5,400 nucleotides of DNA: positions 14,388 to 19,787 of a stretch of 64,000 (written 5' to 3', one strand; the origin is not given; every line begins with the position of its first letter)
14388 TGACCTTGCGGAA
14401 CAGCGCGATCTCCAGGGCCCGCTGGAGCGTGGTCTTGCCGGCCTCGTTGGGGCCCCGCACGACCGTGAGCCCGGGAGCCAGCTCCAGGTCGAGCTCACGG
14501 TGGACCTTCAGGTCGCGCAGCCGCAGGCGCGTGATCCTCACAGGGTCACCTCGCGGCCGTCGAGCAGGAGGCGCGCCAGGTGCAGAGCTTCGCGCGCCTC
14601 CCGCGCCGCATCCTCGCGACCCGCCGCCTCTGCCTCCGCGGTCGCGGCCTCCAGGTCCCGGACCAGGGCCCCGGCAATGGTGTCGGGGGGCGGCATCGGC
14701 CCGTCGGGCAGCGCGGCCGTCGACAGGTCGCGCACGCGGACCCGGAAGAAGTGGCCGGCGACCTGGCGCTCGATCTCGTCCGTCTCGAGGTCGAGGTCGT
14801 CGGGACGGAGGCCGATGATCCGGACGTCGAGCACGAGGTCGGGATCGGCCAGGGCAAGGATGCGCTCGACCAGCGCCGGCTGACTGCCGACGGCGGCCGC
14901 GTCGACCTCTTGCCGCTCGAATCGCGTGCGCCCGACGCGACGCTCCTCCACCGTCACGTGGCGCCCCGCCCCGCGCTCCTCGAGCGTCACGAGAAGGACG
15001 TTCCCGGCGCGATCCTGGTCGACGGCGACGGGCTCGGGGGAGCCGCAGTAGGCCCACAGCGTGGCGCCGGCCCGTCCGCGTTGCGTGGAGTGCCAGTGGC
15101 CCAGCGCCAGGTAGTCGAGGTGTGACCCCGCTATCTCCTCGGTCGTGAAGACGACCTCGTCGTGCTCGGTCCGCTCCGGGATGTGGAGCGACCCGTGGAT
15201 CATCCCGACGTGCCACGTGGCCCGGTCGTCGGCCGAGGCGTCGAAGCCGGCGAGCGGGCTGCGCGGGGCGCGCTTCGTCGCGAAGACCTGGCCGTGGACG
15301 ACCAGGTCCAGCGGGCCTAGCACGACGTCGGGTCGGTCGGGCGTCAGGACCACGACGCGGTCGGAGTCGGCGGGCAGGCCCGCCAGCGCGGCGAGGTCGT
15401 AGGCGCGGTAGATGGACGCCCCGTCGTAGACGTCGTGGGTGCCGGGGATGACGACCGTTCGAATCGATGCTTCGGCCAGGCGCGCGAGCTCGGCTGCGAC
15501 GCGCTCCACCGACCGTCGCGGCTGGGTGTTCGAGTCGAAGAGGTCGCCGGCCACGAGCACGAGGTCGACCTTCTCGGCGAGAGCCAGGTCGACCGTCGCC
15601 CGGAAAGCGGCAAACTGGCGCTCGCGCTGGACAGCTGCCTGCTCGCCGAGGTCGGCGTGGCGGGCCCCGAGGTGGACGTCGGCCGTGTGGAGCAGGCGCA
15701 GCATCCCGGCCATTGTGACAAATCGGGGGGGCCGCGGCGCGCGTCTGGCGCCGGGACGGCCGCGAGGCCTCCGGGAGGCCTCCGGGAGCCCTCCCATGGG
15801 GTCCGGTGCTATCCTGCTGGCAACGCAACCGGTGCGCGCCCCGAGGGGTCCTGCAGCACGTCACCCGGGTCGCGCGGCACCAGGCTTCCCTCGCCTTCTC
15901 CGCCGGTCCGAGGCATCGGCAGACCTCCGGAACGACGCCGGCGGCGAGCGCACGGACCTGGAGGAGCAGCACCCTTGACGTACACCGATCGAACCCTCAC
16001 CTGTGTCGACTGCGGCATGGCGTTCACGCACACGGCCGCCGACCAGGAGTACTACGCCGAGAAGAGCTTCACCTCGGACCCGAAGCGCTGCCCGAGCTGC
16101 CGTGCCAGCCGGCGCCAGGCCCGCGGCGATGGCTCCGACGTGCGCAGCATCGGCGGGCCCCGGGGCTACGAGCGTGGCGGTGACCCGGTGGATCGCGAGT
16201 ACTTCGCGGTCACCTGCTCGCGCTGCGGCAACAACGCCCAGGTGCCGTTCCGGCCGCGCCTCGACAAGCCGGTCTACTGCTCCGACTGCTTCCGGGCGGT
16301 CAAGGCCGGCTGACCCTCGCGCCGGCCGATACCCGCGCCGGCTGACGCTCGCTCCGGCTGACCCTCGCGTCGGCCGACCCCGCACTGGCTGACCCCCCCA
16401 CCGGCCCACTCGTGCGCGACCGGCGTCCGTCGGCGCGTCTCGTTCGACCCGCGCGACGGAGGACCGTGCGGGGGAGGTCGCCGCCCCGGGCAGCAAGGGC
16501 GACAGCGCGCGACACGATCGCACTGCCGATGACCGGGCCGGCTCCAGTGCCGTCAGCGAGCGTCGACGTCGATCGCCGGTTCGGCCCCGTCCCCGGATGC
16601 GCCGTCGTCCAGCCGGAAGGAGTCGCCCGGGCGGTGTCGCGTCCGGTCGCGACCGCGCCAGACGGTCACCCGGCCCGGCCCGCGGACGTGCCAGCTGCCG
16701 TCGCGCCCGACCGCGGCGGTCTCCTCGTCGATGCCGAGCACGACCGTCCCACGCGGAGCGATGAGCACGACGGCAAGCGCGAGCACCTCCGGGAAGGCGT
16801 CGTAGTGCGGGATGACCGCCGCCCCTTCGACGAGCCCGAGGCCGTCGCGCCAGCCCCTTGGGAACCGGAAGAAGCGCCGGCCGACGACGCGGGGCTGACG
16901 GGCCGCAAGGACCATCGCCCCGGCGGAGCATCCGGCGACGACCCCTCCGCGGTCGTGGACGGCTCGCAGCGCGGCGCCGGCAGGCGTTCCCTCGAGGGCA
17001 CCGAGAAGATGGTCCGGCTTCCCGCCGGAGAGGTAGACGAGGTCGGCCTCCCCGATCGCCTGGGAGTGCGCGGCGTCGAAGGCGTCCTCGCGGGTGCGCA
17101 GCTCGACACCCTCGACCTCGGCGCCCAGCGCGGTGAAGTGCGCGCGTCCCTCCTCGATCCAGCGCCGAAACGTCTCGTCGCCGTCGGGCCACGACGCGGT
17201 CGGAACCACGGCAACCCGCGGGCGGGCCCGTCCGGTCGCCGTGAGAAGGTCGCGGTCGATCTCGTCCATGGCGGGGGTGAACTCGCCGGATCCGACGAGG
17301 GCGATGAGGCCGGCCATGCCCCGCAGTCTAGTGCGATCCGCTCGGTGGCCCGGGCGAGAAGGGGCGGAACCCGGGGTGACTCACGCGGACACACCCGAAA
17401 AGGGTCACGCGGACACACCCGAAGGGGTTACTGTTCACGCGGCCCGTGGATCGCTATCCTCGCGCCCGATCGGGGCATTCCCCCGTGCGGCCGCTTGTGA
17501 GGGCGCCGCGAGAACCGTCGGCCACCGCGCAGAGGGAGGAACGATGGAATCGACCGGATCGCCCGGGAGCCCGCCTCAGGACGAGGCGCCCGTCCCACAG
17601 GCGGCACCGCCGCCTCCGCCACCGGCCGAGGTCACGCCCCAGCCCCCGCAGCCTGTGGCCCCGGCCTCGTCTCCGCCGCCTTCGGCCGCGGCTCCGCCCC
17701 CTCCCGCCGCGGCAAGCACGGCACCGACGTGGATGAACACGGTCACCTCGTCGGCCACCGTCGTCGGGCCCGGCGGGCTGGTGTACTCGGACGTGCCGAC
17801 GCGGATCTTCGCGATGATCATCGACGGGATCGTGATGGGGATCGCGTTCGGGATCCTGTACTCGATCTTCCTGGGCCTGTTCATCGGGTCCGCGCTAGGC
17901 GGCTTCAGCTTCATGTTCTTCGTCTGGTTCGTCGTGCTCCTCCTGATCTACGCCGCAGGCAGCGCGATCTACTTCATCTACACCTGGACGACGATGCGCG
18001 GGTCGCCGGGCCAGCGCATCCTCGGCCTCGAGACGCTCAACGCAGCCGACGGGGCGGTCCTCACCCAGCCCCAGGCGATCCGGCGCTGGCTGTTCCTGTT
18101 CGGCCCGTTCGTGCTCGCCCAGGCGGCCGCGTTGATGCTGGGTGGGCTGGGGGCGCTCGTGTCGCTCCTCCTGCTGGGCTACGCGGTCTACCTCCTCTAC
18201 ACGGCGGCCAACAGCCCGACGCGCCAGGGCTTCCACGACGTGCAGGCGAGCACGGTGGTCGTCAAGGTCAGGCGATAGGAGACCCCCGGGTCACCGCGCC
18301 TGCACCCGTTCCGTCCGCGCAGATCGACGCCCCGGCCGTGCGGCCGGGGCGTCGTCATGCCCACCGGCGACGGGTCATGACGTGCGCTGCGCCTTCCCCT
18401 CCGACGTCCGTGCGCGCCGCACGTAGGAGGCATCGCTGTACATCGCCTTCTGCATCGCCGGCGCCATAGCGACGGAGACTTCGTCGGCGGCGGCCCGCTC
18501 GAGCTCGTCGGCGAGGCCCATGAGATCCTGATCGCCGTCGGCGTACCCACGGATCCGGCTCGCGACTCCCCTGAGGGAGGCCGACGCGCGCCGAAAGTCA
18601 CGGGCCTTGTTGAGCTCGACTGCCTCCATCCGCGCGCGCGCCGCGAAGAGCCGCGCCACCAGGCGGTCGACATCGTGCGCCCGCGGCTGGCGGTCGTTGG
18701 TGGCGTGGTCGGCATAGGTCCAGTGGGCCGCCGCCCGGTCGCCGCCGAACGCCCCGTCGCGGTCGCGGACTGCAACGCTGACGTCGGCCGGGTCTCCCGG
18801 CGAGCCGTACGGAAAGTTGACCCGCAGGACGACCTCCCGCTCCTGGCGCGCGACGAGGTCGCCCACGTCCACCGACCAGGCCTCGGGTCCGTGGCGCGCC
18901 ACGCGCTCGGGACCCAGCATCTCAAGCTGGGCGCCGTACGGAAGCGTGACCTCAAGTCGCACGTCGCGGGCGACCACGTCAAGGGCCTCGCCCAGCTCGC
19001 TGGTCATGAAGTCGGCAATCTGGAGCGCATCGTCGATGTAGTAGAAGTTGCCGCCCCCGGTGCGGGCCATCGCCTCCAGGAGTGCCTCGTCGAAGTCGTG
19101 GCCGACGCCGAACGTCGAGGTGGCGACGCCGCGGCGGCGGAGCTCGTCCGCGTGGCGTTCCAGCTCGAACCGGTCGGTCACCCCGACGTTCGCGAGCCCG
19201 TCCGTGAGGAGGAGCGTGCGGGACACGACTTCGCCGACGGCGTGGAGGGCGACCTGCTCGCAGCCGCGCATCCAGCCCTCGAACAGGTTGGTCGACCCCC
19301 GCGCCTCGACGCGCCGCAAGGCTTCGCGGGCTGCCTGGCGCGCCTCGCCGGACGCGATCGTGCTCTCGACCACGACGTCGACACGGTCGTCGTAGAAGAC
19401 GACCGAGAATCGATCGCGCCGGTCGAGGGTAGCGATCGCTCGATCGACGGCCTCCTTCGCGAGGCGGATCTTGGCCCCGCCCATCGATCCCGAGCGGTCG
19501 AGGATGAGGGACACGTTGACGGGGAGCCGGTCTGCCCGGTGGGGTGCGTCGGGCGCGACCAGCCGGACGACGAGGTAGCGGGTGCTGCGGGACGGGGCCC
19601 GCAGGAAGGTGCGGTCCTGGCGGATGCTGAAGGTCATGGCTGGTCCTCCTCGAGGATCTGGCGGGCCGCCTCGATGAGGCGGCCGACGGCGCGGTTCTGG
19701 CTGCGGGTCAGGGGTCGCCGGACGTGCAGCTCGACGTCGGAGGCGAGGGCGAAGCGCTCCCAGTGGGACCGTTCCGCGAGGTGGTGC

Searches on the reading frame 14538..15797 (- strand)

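Call 70: search_protein_families(library=pfam, proteins=[window:14538-15797:-])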
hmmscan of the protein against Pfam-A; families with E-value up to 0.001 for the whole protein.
window:14538-15797:- (419 aa): 2 families
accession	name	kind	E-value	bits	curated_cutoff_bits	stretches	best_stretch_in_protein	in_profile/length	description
PF00149.33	Metallophos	-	1.7e-13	51.8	21.5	1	33-237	1-190/191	Calcineurin-like phosphoesterase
PF12850.12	Metallophos_2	-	3.7e-07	30.7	27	1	34-273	2-152/154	Calcineurin-like phosphoesterase superfamily domain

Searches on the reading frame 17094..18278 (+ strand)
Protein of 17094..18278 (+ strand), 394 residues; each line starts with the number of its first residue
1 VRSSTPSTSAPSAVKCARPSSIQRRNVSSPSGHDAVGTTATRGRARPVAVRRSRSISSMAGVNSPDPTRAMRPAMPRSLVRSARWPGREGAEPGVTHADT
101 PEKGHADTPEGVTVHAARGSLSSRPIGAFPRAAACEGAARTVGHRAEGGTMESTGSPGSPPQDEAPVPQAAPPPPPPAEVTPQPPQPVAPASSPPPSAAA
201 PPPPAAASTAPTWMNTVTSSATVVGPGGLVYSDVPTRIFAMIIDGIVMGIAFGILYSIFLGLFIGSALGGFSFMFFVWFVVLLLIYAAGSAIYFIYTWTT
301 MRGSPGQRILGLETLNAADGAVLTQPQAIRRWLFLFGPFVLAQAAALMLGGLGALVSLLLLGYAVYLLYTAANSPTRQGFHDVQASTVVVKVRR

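Call 70: search_protein_families(library=pfam, proteins=[window:17094-18278:+])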
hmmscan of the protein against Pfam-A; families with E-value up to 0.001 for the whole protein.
window:17094-18278:+ (394 aa): 1 family
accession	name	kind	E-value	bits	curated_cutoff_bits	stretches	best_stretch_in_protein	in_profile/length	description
PF06271.18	RDD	-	3.7e-15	56.9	24.1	1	234-383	4-134/137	RDD family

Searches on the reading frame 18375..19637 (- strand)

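Call 70: search_protein_families(library=pfam, proteins=[window:18375-19637:-])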
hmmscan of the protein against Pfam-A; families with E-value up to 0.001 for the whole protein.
window:18375-19637:- (420 aa): 3 families
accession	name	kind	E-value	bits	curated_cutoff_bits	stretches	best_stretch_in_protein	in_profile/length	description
PF00092.34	VWA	-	2.2e-19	70.8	23.8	1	41-210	1-171/174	von Willebrand factor type A domain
PF13519.12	VWA_2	-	1.1e-10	42.5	27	1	44-147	3-106/107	von Willebrand factor type A domain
PF13768.12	VWA_3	-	2.8e-09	37.7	27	1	41-198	2-153/155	von Willebrand factor type A domain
